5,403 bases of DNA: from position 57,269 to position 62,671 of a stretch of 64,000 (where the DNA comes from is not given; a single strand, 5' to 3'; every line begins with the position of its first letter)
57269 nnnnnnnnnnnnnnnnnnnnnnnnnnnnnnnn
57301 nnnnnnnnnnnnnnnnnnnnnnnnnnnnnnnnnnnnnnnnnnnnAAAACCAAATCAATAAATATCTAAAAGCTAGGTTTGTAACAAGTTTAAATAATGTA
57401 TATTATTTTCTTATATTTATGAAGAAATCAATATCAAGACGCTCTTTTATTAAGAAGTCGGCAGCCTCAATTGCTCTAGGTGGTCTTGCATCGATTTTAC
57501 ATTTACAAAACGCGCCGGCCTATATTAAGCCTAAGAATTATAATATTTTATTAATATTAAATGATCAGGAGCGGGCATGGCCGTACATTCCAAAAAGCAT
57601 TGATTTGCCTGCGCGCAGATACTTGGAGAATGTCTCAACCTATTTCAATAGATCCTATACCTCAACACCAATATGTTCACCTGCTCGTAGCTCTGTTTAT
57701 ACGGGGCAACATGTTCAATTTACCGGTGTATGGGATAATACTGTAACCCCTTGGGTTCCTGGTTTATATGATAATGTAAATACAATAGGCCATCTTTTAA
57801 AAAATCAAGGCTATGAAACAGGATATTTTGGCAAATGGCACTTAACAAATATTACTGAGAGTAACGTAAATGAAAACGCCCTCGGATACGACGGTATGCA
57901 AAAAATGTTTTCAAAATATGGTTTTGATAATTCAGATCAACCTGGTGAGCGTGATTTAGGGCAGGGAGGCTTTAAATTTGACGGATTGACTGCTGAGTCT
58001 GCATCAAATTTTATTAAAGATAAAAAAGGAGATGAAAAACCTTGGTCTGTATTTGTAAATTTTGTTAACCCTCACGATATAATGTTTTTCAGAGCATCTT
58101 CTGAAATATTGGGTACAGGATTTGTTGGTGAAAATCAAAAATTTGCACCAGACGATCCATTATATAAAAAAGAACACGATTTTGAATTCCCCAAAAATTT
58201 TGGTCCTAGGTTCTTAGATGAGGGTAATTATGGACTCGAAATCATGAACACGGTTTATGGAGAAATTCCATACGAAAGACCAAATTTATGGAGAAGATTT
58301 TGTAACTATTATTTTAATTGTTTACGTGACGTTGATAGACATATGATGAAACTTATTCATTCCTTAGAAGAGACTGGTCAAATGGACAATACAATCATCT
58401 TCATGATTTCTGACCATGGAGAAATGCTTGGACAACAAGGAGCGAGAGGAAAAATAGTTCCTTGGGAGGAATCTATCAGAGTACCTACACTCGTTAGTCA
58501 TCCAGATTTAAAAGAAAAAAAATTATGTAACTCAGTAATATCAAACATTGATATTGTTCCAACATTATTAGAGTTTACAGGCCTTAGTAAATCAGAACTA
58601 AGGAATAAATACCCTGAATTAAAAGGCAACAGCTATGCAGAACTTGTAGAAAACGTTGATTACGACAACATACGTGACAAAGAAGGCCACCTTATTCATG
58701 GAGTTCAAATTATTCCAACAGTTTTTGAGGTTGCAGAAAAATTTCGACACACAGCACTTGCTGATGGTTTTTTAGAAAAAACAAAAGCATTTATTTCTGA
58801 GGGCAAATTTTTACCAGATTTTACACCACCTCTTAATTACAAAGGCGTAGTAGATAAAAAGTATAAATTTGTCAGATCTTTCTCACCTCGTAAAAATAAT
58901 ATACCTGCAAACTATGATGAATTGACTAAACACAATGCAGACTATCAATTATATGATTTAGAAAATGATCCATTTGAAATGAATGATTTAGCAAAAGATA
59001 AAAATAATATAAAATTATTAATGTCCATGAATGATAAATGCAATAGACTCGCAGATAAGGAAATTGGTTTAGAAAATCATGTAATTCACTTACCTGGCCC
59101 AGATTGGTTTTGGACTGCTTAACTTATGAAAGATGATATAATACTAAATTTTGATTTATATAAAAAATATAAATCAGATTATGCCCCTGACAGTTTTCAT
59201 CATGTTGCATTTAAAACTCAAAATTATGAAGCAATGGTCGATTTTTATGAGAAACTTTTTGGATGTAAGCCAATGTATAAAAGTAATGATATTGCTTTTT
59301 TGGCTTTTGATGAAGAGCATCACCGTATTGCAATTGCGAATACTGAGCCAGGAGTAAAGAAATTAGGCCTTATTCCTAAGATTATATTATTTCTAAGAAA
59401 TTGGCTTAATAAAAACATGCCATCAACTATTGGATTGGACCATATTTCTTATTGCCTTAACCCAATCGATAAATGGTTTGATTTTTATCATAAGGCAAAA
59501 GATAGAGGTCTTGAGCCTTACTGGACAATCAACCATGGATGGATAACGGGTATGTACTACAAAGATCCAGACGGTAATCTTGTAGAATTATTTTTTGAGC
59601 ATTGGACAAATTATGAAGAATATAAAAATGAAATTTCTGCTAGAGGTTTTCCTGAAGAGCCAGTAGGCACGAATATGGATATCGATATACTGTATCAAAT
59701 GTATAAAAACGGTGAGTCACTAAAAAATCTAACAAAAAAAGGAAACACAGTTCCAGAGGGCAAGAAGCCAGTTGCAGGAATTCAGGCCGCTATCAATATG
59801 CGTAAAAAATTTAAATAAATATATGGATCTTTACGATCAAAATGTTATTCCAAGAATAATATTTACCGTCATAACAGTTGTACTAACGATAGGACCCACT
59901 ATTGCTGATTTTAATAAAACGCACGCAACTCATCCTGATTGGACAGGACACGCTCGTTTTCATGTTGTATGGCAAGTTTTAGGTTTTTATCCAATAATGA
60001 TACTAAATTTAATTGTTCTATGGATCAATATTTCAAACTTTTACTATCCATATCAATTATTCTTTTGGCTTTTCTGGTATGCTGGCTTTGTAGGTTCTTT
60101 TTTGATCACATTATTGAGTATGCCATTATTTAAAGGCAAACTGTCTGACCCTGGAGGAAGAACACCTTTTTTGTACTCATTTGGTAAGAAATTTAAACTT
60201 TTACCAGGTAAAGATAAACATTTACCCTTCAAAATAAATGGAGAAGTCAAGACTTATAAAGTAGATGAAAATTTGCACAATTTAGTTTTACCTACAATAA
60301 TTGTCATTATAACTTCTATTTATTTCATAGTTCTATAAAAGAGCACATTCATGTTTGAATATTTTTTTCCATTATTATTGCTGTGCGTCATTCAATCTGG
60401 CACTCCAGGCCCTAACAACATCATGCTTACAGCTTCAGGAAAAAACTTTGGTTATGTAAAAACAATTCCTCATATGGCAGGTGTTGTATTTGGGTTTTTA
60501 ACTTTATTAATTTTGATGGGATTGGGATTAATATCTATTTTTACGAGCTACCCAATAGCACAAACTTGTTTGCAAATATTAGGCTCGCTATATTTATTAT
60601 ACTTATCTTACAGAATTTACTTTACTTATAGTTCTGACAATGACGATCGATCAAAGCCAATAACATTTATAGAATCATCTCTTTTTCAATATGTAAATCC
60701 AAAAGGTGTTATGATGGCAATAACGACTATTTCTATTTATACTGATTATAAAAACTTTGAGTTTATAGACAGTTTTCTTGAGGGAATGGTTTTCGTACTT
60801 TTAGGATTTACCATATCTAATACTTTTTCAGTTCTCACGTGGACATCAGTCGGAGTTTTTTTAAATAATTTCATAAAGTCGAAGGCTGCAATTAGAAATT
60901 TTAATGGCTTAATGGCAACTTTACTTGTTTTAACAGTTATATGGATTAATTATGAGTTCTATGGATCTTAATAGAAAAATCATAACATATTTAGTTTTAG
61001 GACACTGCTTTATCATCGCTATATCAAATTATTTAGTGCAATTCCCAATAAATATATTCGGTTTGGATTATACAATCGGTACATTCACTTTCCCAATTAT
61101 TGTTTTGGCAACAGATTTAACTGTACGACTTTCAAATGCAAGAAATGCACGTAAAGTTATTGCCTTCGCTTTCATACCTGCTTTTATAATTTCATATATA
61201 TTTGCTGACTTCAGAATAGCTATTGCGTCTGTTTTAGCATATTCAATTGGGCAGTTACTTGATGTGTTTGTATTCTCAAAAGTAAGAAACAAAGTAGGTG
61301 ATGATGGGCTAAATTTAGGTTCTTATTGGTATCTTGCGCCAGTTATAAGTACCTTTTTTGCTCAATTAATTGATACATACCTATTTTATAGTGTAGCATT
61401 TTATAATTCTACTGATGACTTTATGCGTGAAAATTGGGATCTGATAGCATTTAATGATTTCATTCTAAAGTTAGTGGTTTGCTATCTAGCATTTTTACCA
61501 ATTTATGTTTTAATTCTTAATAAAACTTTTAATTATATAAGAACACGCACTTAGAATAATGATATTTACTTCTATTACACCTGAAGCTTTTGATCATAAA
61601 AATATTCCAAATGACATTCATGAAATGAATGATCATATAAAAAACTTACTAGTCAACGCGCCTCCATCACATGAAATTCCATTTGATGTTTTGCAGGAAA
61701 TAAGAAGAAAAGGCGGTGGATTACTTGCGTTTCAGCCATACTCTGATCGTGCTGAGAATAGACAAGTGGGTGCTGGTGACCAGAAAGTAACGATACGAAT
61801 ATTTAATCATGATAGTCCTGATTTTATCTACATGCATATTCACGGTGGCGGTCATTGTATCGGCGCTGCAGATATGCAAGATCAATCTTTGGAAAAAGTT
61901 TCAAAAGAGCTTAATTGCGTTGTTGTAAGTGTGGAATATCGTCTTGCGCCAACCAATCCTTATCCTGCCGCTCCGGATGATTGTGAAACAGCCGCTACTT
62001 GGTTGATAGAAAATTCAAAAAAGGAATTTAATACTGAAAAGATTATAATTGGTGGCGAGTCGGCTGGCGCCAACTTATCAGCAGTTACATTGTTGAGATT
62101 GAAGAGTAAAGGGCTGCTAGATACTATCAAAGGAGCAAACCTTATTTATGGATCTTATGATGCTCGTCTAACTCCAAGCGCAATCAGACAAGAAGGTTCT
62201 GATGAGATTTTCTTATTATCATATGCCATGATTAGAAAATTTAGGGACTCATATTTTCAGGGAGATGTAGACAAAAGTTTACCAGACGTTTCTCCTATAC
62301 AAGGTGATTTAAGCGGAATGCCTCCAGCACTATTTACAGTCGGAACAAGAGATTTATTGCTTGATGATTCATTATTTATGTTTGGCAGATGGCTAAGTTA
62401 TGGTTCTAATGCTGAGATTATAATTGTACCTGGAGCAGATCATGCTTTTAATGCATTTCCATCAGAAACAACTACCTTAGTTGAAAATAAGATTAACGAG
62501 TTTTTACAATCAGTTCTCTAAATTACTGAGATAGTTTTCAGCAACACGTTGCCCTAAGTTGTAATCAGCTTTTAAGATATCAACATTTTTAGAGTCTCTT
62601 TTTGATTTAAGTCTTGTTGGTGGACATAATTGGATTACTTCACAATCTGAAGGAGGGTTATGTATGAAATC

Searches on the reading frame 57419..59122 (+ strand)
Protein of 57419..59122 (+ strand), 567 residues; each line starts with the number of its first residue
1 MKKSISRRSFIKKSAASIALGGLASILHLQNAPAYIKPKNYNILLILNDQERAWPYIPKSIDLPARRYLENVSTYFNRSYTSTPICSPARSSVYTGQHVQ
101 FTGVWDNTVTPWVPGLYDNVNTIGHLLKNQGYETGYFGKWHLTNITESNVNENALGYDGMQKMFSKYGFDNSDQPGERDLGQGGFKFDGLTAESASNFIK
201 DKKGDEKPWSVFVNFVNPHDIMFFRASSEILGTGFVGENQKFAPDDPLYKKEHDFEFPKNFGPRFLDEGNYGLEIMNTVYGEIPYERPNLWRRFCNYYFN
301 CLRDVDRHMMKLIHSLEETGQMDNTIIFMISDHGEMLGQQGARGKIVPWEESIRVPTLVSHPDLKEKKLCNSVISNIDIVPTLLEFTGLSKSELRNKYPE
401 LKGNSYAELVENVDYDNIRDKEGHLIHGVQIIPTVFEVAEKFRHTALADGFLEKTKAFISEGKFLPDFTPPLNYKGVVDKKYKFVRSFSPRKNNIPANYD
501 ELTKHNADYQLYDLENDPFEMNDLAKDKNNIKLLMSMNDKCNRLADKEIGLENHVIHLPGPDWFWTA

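Call 53: search_protein_families(library=pfam, proteins=[window:57419-59122:+], max_evalue=0.00001)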
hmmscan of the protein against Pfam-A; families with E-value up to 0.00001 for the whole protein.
window:57419-59122:+ (567 aa): 3 families
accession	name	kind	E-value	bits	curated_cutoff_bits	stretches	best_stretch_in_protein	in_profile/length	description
PF00884.28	Sulfatase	-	1.7e-43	149.5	25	1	42-388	2-300/301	Sulfatase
PF16347.10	SGSH_C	-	3.5e-13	50.4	29.3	1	345-421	8-79/154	N-sulphoglucosamine sulphohydrolase, C-terminal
PF02995.22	DUF229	-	5.9e-08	32.3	25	1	294-339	302-347/496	Protein of unknown function (DUF229)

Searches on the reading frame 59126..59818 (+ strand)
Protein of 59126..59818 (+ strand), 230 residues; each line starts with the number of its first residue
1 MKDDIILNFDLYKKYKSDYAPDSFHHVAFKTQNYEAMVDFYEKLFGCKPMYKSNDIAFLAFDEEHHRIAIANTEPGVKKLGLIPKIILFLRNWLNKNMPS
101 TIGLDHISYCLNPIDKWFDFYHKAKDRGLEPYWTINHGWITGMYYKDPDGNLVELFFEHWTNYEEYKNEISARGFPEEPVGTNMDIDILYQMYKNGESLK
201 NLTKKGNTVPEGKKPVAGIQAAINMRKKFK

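Call 53: search_protein_families(library=pfam, proteins=[window:59126-59818:+], max_evalue=0.00001)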
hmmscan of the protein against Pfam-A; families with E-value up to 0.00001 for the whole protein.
window:59126-59818:+ (230 aa): 1 family
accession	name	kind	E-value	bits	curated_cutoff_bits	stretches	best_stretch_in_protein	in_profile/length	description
PF00903.31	Glyoxalase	-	3.9e-12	47.1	20.6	1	24-155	2-121/121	Glyoxalase/Bleomycin resistance protein/Dioxygenase superfamily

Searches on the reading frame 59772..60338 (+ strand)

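Call 83: search_protein_families(library=pfam, proteins=[window:59772-60338:+], max_evalue=0.01)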
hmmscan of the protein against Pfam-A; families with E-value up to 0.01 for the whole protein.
window:59772-60338:+ (188 aa): 1 family
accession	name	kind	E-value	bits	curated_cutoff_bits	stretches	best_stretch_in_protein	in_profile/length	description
PF20345.3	DUF6640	-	2.9e-05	24.6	27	1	32-66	3-37/133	Family of unknown function (DUF6640)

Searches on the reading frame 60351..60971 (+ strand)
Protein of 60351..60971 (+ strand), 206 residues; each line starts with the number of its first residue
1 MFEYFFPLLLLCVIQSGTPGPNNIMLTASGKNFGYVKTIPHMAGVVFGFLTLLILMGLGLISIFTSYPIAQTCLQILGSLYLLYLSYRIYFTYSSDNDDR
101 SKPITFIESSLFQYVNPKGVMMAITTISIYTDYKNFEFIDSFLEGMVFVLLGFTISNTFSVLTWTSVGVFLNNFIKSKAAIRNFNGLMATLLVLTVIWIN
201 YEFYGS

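Call 83: search_protein_families(library=pfam, proteins=[window:60351-60971:+], max_evalue=0.01)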
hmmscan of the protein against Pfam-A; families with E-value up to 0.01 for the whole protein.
window:60351-60971:+ (206 aa): 1 family
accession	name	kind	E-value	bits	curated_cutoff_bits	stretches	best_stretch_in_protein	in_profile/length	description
PF01810.24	LysE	-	5.2e-09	36.3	25.6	1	18-199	6-151/193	LysE type translocator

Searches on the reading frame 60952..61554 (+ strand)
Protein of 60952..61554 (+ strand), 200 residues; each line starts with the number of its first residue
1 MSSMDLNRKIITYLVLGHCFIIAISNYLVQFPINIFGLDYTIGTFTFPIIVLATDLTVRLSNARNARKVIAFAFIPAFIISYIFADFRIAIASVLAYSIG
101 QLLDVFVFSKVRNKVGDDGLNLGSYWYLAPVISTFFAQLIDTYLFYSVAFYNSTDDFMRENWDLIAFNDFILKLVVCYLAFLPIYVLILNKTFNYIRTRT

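Call 83: search_protein_families(library=pfam, proteins=[window:60952-61554:+], max_evalue=0.01)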
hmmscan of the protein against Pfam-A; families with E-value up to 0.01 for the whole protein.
window:60952-61554:+ (200 aa): 1 family
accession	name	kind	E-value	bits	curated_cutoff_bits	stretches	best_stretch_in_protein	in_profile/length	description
PF02592.20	Vut_1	-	1.3e-22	81.2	27.2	2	87-187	66-151/152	Putative vitamin uptake transporter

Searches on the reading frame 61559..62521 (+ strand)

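Call 53: search_protein_families(library=pfam, proteins=[window:61559-62521:+], max_evalue=0.00001)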
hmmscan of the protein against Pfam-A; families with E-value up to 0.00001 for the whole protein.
window:61559-62521:+ (320 aa): 2 families
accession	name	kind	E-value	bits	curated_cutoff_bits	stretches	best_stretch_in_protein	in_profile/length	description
PF07859.19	Abhydrolase_3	-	2.6e-51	174.8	25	1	92-297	2-208/210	alpha/beta hydrolase fold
PF20434.5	BD-FAE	-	1.3e-15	58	26.8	1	91-182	16-111/215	BD-FAE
